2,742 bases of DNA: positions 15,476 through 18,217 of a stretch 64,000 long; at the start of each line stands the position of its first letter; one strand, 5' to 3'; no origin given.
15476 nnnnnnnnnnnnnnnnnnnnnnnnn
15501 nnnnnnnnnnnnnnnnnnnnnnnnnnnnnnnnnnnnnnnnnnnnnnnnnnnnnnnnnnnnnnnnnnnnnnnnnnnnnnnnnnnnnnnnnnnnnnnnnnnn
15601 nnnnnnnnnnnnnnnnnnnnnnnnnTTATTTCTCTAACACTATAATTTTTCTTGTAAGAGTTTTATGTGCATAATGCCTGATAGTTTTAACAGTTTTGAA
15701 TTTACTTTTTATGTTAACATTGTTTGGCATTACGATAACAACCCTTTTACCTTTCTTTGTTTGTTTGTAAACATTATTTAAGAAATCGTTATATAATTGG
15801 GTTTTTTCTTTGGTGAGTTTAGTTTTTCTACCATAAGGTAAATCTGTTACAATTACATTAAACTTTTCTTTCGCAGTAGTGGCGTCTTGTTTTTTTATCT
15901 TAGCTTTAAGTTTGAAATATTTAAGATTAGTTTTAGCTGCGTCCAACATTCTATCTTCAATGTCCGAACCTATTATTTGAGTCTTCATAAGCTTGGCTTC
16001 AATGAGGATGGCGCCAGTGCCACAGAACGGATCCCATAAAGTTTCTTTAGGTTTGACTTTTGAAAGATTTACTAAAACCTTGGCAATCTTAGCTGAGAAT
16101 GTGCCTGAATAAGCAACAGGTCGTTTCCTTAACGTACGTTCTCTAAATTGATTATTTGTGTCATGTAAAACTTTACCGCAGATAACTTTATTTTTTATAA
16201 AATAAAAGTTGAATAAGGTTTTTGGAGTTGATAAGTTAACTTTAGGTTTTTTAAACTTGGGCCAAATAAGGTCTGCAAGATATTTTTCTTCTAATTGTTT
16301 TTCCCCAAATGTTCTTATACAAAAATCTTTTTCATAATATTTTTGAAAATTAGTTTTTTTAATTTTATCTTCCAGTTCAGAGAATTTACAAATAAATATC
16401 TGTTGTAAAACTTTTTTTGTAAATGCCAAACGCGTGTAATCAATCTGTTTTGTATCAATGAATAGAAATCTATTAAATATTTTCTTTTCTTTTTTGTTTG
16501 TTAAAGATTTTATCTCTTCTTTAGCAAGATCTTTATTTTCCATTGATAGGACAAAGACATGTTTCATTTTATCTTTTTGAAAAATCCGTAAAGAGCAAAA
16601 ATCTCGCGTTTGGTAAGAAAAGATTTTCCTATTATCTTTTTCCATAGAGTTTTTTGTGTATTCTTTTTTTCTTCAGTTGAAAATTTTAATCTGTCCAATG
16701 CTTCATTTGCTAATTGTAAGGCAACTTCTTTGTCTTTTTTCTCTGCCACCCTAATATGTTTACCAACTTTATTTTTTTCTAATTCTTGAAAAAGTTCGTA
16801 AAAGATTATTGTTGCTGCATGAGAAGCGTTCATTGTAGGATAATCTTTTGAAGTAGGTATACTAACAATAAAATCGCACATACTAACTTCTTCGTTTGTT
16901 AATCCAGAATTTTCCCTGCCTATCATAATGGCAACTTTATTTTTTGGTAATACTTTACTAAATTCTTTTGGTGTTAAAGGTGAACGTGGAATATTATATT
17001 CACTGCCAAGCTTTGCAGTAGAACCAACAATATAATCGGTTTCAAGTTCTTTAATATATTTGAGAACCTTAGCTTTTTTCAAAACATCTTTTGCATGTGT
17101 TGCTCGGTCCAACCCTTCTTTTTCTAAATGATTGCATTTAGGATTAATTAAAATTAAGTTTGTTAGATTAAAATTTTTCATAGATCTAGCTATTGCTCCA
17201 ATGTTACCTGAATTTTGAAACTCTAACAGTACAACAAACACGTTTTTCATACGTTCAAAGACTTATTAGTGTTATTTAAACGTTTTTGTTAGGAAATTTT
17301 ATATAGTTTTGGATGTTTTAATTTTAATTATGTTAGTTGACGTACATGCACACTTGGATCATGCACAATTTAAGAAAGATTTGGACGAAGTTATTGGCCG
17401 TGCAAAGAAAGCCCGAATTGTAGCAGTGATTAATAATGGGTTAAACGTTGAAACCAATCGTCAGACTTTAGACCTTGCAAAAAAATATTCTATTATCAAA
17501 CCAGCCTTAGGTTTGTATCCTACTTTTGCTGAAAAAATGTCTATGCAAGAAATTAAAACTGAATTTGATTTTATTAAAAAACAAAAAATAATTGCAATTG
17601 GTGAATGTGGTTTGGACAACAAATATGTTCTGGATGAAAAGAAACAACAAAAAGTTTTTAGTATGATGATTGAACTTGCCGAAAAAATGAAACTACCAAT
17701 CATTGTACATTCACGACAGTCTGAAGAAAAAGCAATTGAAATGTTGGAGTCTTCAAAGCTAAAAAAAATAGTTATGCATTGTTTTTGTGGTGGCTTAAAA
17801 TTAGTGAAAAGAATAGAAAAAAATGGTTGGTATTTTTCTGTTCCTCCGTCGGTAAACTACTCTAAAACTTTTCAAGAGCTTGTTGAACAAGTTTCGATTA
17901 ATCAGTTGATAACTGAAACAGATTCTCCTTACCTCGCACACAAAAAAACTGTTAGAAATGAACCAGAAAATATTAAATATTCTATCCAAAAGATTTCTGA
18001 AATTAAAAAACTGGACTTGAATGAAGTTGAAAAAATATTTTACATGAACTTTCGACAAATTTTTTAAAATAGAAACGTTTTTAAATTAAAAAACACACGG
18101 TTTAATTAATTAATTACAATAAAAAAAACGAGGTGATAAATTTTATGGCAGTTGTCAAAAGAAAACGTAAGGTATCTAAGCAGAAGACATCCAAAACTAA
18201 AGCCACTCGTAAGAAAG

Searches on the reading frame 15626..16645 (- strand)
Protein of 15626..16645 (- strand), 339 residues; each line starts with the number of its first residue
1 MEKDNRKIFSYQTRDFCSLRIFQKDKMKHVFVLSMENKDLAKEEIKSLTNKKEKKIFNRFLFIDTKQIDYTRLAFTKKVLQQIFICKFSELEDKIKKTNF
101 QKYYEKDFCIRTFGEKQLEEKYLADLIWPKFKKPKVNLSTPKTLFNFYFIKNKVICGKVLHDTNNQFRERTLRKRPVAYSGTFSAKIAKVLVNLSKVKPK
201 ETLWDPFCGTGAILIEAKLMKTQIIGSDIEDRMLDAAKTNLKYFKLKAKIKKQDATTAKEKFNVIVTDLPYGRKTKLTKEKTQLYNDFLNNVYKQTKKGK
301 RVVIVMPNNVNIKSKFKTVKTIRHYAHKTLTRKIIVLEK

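Call 54: search_protein_families(library=pfam, proteins=[window:15626-16645:-], max_evalue=0.00001)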
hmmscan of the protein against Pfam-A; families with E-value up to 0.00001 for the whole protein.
window:15626-16645:- (339 aa): 7 families
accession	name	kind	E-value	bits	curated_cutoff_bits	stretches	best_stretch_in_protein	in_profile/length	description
PF01170.24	UPF0020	-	1.3e-32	113.6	22.3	1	174-319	3-179/197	RMKL-like, methyltransferase domain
PF11599.14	AviRa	-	5.5e-14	52.6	25.7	1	251-324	155-229/232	RRNA methyltransferase AviRa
PF01555.25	N6_N4_Mtase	-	2.3e-12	47.8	26.7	1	60-238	144-220/221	DNA methylase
PF13847.12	Methyltransf_31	-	2.4e-10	40.7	27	1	199-308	3-113/145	Methyltransferase domain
PF05175.20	MTS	-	3.2e-07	30.6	23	1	174-319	6-153/170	Methyltransferase small domain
PF02384.22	N6_Mtase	-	3.3e-06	27.1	20.4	1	186-288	33-153/311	N-6 DNA Methylase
PF13649.12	Methyltransf_25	-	8.6e-06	26.8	27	0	208-267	6-70/97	Methyltransferase domain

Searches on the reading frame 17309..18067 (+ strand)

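Call 54: search_protein_families(library=pfam, proteins=[window:17309-18067:+], max_evalue=0.00001)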
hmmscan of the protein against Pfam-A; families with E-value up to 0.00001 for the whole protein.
window:17309-18067:+ (252 aa): 1 family
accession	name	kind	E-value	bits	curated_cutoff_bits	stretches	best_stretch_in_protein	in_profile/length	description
PF01026.27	TatD_DNase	-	1.5e-67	228.1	27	1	10-252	1-252/253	TatD related DNase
